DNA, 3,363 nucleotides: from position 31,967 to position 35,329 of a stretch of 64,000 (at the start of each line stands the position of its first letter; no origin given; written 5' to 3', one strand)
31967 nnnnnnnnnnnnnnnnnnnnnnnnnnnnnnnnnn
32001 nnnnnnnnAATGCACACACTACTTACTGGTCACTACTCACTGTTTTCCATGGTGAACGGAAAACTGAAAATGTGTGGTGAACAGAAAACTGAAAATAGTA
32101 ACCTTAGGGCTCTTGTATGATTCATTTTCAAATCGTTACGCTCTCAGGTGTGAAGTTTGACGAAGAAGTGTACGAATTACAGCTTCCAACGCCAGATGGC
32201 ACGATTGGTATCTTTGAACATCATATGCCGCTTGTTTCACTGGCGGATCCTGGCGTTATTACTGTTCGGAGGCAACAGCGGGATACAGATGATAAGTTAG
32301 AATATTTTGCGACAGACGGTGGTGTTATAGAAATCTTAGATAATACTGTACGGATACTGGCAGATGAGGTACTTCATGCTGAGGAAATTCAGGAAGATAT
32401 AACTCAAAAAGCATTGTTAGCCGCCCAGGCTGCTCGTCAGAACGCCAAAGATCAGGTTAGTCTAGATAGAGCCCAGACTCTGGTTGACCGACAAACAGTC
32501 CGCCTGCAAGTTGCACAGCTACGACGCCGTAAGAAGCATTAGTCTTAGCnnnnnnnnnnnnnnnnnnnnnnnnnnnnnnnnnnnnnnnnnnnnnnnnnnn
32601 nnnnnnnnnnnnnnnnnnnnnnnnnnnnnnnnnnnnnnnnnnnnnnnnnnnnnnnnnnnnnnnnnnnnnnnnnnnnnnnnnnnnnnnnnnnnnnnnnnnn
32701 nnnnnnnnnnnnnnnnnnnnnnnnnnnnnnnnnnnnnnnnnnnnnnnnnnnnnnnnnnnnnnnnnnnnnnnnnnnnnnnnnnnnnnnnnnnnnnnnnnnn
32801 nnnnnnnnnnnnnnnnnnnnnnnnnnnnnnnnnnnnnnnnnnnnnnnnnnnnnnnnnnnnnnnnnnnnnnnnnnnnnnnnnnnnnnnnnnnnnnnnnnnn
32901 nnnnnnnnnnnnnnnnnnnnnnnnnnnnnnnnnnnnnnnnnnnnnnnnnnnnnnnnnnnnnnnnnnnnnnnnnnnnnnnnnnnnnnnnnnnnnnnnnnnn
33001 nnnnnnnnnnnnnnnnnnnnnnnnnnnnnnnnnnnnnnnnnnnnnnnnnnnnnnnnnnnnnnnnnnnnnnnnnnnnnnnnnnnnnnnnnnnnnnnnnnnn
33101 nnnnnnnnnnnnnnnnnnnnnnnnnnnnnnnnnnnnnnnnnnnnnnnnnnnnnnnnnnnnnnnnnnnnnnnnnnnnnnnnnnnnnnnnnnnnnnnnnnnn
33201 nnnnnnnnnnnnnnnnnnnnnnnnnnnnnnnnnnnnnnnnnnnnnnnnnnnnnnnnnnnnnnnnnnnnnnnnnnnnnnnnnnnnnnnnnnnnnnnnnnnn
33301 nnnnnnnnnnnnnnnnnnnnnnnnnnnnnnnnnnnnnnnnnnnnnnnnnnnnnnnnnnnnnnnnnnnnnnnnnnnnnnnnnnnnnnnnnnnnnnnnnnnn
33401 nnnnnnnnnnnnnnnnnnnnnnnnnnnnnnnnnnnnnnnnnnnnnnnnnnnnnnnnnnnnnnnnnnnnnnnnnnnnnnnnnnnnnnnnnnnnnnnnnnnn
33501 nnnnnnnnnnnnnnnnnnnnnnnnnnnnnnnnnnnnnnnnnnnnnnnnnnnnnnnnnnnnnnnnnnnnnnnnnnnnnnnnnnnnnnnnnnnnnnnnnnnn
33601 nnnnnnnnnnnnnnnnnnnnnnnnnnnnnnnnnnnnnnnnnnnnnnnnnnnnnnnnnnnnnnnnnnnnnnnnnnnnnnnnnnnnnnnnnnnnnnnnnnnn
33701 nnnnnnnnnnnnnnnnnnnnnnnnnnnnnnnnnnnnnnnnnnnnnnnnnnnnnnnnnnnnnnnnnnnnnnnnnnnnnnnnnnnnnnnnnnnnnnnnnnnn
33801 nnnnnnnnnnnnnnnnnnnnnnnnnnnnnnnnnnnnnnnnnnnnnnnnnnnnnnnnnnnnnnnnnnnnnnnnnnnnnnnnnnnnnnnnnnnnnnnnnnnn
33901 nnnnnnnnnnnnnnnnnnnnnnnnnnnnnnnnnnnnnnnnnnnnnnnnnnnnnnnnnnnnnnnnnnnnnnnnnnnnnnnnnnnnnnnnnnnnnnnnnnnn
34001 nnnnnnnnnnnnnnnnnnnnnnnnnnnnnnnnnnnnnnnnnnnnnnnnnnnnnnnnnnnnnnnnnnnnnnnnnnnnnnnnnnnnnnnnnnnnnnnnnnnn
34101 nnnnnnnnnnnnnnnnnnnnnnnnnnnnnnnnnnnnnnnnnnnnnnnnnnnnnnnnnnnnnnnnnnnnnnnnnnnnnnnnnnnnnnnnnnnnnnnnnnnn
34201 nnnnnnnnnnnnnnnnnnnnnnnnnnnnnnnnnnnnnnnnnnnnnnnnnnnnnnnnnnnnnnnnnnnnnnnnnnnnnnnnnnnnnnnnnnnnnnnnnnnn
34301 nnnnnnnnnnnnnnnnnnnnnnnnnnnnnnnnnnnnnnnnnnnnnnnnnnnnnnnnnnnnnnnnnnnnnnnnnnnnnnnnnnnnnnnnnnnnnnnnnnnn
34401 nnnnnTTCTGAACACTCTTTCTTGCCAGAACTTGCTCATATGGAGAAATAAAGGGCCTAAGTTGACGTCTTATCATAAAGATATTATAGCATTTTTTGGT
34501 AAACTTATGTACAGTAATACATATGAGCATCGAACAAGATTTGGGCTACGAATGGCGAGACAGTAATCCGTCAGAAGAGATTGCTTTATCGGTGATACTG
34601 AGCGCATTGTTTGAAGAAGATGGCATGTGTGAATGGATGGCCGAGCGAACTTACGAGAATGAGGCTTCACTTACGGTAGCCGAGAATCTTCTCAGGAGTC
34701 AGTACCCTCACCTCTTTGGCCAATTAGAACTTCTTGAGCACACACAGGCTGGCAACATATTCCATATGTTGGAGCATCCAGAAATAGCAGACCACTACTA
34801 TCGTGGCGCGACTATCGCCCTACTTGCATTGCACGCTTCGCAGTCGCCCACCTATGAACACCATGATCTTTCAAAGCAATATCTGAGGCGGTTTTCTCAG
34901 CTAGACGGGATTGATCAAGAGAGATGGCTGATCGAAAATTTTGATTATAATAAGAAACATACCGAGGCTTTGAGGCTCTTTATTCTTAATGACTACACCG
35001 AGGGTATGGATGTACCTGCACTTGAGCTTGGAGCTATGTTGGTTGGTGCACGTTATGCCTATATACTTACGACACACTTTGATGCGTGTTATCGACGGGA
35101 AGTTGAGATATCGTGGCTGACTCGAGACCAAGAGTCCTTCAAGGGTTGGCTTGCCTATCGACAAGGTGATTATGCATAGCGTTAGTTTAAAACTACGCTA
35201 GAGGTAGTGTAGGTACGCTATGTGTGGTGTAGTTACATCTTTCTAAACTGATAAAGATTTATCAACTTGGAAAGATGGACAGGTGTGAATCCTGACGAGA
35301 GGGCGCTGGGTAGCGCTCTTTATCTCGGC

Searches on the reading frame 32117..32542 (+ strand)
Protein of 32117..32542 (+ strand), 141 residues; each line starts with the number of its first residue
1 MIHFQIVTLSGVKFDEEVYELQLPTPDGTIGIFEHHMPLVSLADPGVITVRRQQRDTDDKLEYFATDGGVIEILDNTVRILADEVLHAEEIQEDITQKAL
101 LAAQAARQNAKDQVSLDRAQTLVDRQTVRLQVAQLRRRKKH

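Call 8: search_protein_families(library=pfam, proteins=[window:32117-32542:+], max_evalue=0.01)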
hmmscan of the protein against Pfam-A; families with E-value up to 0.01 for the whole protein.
window:32117-32542:+ (141 aa): 1 family
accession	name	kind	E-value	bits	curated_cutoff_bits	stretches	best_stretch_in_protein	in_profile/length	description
PF02823.21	ATP-synt_DE_N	-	9.7e-19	67.6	27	1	2-84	1-79/80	ATP synthase, Delta/Epsilon chain, beta-sandwich domain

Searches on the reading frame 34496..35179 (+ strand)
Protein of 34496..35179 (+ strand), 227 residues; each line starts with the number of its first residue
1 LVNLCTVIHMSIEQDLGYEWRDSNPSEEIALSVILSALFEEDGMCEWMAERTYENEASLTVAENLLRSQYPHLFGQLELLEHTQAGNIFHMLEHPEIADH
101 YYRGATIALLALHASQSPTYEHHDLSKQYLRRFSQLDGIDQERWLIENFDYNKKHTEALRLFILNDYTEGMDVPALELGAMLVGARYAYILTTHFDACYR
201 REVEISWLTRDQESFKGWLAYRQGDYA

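Call 8: search_protein_families(library=pfam, proteins=[window:34496-35179:+], max_evalue=0.01)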
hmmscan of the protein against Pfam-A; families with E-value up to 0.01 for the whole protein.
window:34496-35179:+ (227 aa): 0 families

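Call 9: search_protein_families(library=padloc, proteins=[window:34496-35179:+], max_evalue=0.01)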
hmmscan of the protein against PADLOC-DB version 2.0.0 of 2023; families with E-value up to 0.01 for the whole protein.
window:34496-35179:+ (227 aa): 0 families

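Call 30: search_protein_families(library=ncbifam, proteins=[window:34496-35179:+], max_evalue=1)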
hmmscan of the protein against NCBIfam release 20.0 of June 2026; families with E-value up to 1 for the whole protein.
window:34496-35179:+ (227 aa): 0 families

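Call 31: search_protein_families(library=phrogs, proteins=[window:34496-35179:+], max_evalue=1)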
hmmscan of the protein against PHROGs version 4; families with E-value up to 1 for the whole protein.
window:34496-35179:+ (227 aa): 0 families

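Call 61: find_homologous_proteins(query=window:34523-35179:+, max_evalue=1)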
Query window:34523-35179:+ (218 aa): 1 proteins with E <= 1 among 241 candidates.
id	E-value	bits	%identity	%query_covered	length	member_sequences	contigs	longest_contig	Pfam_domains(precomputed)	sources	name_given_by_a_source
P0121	3.9e-144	496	100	100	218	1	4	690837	-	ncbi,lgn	-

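Call 66: search_protein_representatives(protein=window:34523-35179:+)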
Query: 218 residues. Proteins with E-value up to 0.001 (for the whole library): 13; up to 1e-10: 10; up to 1e-30: 5. The best 13 are listed.
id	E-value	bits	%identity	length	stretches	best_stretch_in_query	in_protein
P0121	1.2e-144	495.5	100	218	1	1-218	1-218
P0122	5.2e-48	179.7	42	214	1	3-216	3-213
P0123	9.3e-43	162.5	46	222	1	8-216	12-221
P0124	1.9e-35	138.6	44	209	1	4-204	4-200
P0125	3.4e-32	128.0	41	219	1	8-217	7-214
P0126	1.2e-28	116.4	38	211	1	4-215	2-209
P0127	1.2e-24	103.4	34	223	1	4-217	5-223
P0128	6.5e-21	91.1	35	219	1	8-203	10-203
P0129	1.3e-16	77.1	34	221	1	47-217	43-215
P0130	2.8e-12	62.9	34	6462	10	159-202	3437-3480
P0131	1.3e-08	51.0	29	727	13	26-58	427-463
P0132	1.7e-07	47.3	35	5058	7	159-201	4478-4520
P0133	2.0e-04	37.2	29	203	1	54-203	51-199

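Call 69: find_encoding_contigs(protein=P0122, flank=4000, max_places=3)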
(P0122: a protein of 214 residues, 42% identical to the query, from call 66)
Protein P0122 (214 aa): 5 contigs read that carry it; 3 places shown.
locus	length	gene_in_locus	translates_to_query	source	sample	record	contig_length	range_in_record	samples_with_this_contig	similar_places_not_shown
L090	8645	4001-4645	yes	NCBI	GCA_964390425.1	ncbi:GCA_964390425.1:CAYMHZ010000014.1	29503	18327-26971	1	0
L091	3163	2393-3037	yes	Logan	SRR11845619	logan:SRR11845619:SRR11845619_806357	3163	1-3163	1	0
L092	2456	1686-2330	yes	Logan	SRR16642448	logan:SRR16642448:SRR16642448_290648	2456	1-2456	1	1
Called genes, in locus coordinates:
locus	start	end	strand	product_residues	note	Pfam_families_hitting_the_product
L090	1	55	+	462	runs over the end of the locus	PF02874:ATP-synt_ab_N, PF00006:ATP-synt_ab, PF22919:ATP-synt_VA_C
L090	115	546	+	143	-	PF02823:ATP-synt_DE_N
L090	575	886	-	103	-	-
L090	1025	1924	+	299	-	PF18484:CDCA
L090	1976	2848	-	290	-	-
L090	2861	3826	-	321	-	PF01207:Dus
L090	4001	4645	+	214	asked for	-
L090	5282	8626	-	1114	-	PF00580:UvrD-helicase, PF13245:AAA_19, PF13361:UvrD_C, PF13538:UvrD_C_2 (faint), PF12705:PDDEXK_1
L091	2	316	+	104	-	?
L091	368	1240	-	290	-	-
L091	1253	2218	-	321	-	PF01207:Dus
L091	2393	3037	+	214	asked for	-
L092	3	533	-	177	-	?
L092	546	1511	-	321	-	PF01207:Dus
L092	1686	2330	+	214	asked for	-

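Call 70: find_encoding_contigs(protein=P0123, flank=4000, max_places=3)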
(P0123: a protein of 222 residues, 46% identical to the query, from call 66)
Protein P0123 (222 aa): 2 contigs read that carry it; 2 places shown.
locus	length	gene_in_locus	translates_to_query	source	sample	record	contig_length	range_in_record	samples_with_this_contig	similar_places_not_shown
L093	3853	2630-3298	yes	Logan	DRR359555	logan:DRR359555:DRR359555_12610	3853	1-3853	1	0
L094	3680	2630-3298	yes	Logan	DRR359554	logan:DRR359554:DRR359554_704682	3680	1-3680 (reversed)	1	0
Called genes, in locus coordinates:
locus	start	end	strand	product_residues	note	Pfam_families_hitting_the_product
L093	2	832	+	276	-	?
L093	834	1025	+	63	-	-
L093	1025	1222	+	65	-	-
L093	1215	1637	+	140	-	PF02823:ATP-synt_DE_N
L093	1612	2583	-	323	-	PF01207:Dus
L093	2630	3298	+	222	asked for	-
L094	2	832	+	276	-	?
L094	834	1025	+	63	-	-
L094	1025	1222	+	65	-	-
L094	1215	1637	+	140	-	PF02823:ATP-synt_DE_N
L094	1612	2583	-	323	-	PF01207:Dus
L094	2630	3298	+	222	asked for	-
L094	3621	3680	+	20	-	?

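Call 75: find_encoding_contigs(protein=P0124, flank=4000, max_places=3)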
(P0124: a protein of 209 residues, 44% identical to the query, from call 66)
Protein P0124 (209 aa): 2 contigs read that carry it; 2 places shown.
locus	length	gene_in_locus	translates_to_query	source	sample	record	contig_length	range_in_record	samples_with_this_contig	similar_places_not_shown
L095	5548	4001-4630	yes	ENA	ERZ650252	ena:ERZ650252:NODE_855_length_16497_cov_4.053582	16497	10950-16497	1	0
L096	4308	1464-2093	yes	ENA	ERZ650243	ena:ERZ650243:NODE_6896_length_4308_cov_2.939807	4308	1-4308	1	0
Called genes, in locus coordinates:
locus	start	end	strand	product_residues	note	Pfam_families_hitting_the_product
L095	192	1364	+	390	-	-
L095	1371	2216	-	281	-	PF06790:UPF0259 (weak)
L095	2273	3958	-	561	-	PF01207:Dus, PF00702:Hydrolase, PF12710:HAD, PF13419:HAD_2, PF13242:Hydrolase_like (weak)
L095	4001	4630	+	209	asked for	-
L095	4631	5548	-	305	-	?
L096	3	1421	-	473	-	?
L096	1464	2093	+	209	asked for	-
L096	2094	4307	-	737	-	?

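Call 76: find_encoding_contigs(protein=P0125, flank=4000, max_places=3)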
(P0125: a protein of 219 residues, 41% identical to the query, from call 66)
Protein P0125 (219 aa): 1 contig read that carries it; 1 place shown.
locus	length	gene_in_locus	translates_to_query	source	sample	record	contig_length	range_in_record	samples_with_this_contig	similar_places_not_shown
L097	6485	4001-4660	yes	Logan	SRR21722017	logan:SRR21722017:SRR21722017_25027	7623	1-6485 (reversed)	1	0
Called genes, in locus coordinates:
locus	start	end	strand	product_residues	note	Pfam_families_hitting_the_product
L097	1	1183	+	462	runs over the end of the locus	PF02874:ATP-synt_ab_N, PF00006:ATP-synt_ab, PF22919:ATP-synt_VA_C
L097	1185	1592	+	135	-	-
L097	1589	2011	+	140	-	PF02823:ATP-synt_DE_N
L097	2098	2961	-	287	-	-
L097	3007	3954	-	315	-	PF01207:Dus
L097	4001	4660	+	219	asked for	-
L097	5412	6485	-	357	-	?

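Call 77: find_encoding_contigs(protein=P0126, flank=4000, max_places=3)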
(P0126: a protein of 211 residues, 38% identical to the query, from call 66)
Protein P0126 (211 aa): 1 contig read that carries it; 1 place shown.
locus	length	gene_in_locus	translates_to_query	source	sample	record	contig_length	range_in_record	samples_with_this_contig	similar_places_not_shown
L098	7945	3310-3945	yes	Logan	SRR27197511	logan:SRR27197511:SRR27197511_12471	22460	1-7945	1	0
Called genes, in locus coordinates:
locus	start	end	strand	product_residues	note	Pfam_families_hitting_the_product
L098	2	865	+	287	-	?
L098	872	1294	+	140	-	PF02823:ATP-synt_DE_N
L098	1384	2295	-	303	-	PF06790:UPF0259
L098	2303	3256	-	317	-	PF01207:Dus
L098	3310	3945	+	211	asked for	-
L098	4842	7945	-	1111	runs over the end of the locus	PF00580:UvrD-helicase, PF13245:AAA_19, PF13361:UvrD_C, PF13538:UvrD_C_2 (faint), PF12705:PDDEXK_1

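Call 78: find_encoding_contigs(protein=P0127, flank=4000, max_places=3)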
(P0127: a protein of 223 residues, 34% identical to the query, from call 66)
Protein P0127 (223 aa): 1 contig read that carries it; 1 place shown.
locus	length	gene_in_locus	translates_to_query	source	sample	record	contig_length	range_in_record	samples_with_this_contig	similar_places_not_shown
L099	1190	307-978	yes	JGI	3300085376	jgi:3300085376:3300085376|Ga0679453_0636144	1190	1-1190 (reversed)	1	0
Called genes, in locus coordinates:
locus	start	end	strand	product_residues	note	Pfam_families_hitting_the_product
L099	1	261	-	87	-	?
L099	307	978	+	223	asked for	-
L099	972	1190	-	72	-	?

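Call 79: find_encoding_contigs(protein=P0128, flank=4000, max_places=3)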
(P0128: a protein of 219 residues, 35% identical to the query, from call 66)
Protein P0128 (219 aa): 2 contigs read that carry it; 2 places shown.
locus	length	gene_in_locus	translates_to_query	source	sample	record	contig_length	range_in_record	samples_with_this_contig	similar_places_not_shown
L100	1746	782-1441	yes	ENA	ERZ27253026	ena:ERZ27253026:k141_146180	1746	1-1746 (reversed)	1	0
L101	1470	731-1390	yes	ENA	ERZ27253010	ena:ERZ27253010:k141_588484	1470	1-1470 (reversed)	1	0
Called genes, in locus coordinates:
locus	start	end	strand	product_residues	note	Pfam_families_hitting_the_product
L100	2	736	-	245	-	?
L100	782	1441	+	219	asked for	-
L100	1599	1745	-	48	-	?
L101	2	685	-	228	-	?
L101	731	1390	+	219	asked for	-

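Call 80: find_encoding_contigs(protein=P0129, flank=4000, max_places=3)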
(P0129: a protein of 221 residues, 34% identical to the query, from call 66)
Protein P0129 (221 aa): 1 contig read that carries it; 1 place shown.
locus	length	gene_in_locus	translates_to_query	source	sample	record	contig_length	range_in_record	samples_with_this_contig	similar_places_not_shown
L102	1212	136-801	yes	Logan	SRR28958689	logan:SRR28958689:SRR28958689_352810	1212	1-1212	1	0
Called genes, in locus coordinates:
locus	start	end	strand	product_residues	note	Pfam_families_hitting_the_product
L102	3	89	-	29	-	?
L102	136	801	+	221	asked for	-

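Call 89: search_protein_families(library=pfam, proteins=[P0121, P0122, P0123, P0125, P0126], max_evalue=1)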
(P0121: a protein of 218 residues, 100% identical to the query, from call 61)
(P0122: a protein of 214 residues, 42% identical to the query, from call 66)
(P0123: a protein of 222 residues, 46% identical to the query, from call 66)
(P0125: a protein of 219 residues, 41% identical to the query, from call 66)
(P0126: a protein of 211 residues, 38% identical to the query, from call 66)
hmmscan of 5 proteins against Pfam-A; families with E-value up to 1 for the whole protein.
P0121 (218 aa): 0 families

P0122 (214 aa): 0 families

P0123 (222 aa): 0 families

P0125 (219 aa): 0 families

P0126 (211 aa): 0 families

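Call 108: predict_structure(alignment_id=A6)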
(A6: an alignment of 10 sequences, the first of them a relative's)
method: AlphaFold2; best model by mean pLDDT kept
length: 218 residues; sequences in the alignment: 10
mean_pLDDT: 84.5   pTM: 0.83
mean pLDDT of the five models: 84.5, 84.1, 83.4, 83.4, 78.4
residues with pLDDT >= 90: 125; 70-90: 54; 50-70: 25; < 50: 14
segments of 3 or more residues with pLDDT < 50: 1-4, 215-218
pLDDT, mean of each block of 10 residues (from residue 1): 57 87 94 93 92 97 95 64 74 96 92 92 90 91 95 92 83 95 94 78 51 47
secondary structure, 60 per line:
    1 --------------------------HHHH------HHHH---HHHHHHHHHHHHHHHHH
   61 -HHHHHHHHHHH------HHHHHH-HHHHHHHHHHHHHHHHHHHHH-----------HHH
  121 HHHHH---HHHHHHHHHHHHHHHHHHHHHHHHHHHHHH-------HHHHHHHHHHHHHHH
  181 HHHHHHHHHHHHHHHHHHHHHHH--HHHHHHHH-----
elements in order: H27-30 H37-40 H44-60 H62-72 H79-84 H86-106 H118-125 H129-158 H166-203 H206-213

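Call 111: fold_search(model_id=the predicted structure, library=pdb)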
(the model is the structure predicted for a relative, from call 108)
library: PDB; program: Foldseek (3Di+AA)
matches with E <= 10: 90; with E <= 0.001: 0
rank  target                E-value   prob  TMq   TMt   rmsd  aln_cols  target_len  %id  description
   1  3akk_B                1.9e+00  0.16  0.19  0.15  11.4        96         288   11  Crystal structure of A Helicobacter pylori proinflammatory kinase CtkA (released 2010-12-01)
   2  3akj_A                2.0e+00  0.13  0.17  0.15  11.4        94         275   12  Crystal structure of A Helicobacter pylori proinflammatory kinase CtkA (released 2010-12-01)
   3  1x91                  2.6e+00  0.11  0.17  0.23  13.6       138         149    9  Crystal structure of mutant form A of a pectin methylesterase inhibitor from Arabidopsis (released 2004-12-28)
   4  3l4q_C                2.7e+00  0.05  0.16  0.20  30.2       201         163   14  Structural insights into phosphoinositide 3-kinase activation by the influenza A virus NS1 protein (released 2010-02-02)
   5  3akk_D                3.5e+00  0.09  0.17  0.14  11.1        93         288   12  Crystal structure of A Helicobacter pylori proinflammatory kinase CtkA (released 2010-12-01)
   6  3ke4_A                3.6e+00  0.06  0.18  0.21  14.9       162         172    9  Crystal structure of a PduO-Type ATP:Cob(I)alamin adenosyltransferase from Bacillus cereus (released 2010-10-20)
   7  7xec_A                3.6e+00  0.04  0.16  0.08  26.4       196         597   15  Cryo-EM structure of human ABCD1 E630Q in the presence of ATP in inward-facing state 2 (released 2023-03-29)
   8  9bt3_A                3.8e+00  0.06  0.19  0.23  13.1       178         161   16  Crystal structure of Chorismate Mutase from Mycobacterium tuberculosis in complex with the cyclic peptide inhibitor L2 (released 2025-02-26)
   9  5och_B                3.8e+00  0.03  0.15  0.07  23.6       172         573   13  The crystal structure of human ABCB8 in an outward-facing state (released 2018-07-25)
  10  5och_F                3.8e+00  0.03  0.15  0.07  23.6       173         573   13  The crystal structure of human ABCB8 in an outward-facing state (released 2018-07-25)
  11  9g2k_A                4.0e+00  0.02  0.11  0.06  23.7       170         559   12  Cryo-EM structure of IrtAB in outward-occluded state in nanodisc in complex with ADP-vanadate (released 2024-12-18)
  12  2fp2_B                4.2e+00  0.05  0.18  0.21  13.1       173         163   15  Secreted Chorismate Mutase from Mycobacterium tuberculosis (released 2006-03-28)
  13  3zcj_C                4.2e+00  0.03  0.16  0.18  19.2       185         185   14  Crystal structure of Helicobacter pylori T4SS protein CagL in a tetragonal crystal form with a helical RGD-motif (6 Mo (released 2013-10-09)
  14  9j47_A                4.4e+00  0.04  0.16  0.20  15.9       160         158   14  ScdA cysteine-free mutant from Staphylococcus aureus (released 2025-08-13)
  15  8s2f_AAA              4.4e+00  0.02  0.15  0.17  25.9       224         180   14  Crystal structure of Borrelia burgdorferi paralogous family 12 outer surface protein BBH37 (released 2025-03-05)
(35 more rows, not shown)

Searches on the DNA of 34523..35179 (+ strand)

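Call 86: search_rna_families(sources=[L090, L093, L097, L098, L100, L102, L012, L010], threshold=evalue, max_evalue=0.1)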
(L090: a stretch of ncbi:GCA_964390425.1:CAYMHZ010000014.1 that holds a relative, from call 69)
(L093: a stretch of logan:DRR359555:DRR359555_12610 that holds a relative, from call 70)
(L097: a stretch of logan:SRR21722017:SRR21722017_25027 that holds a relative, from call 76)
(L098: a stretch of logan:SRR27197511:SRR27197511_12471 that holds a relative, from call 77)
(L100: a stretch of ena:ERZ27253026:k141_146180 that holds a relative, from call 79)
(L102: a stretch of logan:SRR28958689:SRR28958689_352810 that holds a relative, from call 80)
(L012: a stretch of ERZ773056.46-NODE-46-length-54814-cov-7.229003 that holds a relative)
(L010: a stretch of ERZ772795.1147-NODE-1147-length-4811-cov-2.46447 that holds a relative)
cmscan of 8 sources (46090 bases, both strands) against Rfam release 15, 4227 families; matches with E-value up to 0.1: 3.
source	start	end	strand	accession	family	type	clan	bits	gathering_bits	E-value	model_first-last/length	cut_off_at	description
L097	5061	5133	-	RF00005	tRNA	Gene; tRNA;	CL00001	77.4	29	2e-15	1-71/71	no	tRNA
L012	8697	8802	+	RF01852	tRNA-Sec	Gene; tRNA;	CL00001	35.1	47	0.0023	1-91/91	no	Selenocysteine transfer RNA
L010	4133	4206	+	RF00023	tmRNA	Gene;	CL00001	20.8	47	0.00015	1-374/374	no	transfer-messenger RNA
